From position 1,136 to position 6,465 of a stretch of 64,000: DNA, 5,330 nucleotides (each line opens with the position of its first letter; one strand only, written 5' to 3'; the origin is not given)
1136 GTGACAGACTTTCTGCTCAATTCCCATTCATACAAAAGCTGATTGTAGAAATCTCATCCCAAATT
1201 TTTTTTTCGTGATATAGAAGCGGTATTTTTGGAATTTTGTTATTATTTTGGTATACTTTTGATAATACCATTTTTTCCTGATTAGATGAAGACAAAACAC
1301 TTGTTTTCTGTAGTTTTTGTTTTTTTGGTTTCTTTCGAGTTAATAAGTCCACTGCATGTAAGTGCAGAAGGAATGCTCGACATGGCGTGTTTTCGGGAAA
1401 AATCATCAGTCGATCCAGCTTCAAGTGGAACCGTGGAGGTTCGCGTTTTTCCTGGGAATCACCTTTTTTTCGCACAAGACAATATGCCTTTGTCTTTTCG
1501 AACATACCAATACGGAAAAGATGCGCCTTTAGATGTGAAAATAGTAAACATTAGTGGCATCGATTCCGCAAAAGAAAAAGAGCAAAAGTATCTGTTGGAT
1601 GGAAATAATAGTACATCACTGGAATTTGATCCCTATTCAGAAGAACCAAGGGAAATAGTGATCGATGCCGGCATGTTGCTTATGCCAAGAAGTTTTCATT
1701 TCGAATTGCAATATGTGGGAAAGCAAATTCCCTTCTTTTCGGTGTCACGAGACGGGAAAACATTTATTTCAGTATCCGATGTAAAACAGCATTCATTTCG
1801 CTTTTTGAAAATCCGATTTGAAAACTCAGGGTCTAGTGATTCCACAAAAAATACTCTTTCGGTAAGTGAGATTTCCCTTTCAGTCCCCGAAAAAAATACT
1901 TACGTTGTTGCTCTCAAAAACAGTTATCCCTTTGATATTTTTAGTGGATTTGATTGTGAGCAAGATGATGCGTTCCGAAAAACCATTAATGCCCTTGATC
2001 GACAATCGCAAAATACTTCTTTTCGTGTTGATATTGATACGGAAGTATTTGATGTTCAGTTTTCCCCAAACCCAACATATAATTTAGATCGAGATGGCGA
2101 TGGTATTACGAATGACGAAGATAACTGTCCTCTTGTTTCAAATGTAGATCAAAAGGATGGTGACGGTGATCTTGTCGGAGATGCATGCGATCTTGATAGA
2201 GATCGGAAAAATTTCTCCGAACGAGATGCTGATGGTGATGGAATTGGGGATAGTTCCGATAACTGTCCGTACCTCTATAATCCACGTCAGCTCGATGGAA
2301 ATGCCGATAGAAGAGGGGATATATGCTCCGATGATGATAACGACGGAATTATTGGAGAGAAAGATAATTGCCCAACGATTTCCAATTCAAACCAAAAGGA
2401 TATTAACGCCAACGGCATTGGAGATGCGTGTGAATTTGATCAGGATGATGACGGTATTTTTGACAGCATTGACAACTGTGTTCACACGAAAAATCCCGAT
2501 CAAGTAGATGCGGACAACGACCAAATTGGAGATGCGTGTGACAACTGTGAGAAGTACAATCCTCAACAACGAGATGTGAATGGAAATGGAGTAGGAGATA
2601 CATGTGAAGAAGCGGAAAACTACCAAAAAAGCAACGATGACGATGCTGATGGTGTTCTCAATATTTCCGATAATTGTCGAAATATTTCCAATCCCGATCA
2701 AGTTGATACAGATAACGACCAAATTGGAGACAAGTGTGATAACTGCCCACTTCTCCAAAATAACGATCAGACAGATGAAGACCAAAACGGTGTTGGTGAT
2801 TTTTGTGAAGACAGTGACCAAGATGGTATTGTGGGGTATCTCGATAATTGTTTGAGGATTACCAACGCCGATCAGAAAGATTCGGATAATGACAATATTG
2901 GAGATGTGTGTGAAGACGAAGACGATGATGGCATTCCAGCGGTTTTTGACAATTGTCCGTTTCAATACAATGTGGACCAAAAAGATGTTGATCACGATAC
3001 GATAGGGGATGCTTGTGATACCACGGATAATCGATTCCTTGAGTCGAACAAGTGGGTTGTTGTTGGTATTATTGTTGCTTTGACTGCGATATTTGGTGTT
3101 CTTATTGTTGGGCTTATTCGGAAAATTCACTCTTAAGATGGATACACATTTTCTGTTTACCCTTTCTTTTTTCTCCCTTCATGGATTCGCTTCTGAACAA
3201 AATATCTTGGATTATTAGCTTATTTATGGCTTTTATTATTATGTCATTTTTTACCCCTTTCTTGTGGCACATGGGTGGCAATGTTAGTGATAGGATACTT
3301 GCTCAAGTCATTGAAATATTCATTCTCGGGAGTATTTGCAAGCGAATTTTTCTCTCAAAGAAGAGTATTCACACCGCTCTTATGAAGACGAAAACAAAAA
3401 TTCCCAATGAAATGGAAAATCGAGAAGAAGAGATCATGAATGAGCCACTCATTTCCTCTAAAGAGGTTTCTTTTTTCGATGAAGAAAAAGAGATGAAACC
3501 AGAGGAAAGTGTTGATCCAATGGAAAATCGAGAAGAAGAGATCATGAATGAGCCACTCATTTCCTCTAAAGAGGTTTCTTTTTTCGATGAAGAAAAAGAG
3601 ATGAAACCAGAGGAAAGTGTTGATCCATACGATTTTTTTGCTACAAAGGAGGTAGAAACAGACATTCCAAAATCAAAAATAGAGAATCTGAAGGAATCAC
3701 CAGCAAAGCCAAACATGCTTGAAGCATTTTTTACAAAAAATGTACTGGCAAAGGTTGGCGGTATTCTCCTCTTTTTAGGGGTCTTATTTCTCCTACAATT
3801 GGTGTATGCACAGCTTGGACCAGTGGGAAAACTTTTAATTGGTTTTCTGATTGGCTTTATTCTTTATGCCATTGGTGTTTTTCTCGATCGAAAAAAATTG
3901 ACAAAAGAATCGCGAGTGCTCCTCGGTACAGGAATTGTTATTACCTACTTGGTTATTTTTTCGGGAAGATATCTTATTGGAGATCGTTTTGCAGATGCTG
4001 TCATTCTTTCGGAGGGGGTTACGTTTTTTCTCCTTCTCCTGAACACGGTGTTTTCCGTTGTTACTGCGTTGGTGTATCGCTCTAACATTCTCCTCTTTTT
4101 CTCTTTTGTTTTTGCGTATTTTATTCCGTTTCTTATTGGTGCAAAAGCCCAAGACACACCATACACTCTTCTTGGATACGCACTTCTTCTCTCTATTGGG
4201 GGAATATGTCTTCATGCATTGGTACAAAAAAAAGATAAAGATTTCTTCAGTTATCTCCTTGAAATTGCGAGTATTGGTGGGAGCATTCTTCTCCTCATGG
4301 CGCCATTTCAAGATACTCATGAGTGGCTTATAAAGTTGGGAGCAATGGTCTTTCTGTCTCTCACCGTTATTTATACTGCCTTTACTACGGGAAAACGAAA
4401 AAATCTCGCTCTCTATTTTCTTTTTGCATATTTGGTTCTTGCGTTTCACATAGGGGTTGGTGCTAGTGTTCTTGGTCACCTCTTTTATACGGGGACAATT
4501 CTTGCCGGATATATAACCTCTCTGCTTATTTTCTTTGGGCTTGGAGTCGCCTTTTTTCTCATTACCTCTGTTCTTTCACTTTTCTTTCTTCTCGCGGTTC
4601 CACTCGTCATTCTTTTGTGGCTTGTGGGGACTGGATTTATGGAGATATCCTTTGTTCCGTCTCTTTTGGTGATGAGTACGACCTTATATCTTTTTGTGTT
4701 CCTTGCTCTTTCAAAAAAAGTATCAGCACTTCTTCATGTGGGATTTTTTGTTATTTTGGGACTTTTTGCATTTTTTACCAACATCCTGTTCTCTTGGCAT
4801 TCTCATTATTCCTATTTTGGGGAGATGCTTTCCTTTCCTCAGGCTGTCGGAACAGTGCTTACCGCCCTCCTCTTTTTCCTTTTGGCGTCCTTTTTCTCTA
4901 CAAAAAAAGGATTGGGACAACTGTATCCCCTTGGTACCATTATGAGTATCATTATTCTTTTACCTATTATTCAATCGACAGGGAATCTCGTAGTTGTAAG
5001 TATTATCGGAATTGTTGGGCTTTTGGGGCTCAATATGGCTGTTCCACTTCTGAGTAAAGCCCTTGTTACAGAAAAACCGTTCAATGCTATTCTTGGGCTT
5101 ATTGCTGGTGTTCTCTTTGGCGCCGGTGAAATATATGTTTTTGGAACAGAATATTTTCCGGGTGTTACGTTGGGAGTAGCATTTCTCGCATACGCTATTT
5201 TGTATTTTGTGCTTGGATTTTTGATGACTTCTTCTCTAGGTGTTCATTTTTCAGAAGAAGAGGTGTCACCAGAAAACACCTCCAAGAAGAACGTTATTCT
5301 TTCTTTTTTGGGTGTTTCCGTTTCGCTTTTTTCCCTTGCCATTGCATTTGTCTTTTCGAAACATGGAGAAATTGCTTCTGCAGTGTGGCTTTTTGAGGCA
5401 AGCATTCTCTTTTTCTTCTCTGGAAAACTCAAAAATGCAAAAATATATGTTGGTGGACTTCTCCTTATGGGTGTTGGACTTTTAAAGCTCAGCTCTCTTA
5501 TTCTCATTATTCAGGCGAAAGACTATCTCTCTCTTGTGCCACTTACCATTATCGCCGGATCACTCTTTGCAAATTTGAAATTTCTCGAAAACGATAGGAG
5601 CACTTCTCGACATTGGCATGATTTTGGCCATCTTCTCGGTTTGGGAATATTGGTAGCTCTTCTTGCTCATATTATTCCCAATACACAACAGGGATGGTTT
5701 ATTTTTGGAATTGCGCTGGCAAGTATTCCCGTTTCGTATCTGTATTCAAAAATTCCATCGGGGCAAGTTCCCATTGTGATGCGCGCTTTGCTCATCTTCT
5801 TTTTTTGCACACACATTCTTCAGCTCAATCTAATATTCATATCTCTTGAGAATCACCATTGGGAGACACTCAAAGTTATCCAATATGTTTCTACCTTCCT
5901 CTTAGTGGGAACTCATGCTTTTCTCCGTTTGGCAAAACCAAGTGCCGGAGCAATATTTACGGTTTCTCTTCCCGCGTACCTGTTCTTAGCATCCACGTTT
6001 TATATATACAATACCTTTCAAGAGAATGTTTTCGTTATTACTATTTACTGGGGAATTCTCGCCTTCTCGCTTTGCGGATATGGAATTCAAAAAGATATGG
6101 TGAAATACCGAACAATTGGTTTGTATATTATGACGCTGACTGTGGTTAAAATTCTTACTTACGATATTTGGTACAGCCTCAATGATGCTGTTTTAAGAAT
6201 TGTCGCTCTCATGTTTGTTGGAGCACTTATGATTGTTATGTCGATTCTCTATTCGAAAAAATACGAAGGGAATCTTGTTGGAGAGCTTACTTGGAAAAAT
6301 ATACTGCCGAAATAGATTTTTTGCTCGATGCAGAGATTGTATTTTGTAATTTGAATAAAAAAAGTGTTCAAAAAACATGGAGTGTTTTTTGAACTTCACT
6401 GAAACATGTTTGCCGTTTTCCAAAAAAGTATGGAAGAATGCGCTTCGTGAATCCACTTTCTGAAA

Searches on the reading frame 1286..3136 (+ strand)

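Call 54: search_protein_families(library=pfam, proteins=[window:1286-3136:+], max_evalue=0.001)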
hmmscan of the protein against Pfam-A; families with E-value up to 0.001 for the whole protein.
window:1286-3136:+ (616 aa): 1 family
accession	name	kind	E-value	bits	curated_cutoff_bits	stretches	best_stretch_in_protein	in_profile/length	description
PF02412.23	TSP_3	-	3.3e-54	180.7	25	7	371-406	1-36/36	Thrombospondin type 3 repeat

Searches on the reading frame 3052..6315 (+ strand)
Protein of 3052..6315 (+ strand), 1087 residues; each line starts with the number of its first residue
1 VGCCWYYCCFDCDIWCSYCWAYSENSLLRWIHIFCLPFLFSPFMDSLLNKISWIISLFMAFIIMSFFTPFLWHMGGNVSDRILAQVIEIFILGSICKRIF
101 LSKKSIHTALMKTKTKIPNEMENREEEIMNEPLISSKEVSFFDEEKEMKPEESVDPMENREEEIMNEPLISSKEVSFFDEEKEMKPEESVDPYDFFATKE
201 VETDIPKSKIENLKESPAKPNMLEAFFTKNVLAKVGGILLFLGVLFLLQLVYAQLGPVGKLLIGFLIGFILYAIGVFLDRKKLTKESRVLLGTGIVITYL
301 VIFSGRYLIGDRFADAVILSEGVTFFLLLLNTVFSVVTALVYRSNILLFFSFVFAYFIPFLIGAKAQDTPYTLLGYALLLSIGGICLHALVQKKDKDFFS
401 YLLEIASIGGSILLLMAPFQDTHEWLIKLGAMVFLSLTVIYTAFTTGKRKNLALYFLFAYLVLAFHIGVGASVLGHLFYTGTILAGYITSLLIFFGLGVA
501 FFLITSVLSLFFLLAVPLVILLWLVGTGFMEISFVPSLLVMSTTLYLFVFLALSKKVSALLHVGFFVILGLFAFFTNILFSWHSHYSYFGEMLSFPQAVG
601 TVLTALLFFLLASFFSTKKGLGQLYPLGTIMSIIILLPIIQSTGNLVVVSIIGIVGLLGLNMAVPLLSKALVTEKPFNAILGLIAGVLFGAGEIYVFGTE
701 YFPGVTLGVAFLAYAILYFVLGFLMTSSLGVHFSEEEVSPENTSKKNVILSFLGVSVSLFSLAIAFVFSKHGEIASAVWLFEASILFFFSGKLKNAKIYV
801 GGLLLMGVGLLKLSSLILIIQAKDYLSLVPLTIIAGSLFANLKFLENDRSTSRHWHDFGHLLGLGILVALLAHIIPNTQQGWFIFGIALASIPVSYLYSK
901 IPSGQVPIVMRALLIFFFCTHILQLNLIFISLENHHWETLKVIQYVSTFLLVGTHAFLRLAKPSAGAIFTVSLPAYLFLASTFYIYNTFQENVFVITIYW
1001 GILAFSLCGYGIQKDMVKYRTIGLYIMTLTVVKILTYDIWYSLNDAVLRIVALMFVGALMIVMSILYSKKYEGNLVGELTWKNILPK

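Call 54: search_protein_families(library=pfam, proteins=[window:3052-6315:+], max_evalue=0.001)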
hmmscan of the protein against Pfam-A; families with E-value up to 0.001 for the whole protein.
window:3052-6315:+ (1087 aa): 2 families
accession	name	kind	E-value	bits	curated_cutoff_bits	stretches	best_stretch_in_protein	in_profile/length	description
PF10101.14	DUF2339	-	1.7e-30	106.9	33.6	2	229-813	2-625/659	Predicted membrane protein (DUF2339)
PF09925.14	DUF2157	-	0.00048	20.3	32.4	1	226-325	34-134/146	Predicted membrane protein (DUF2157)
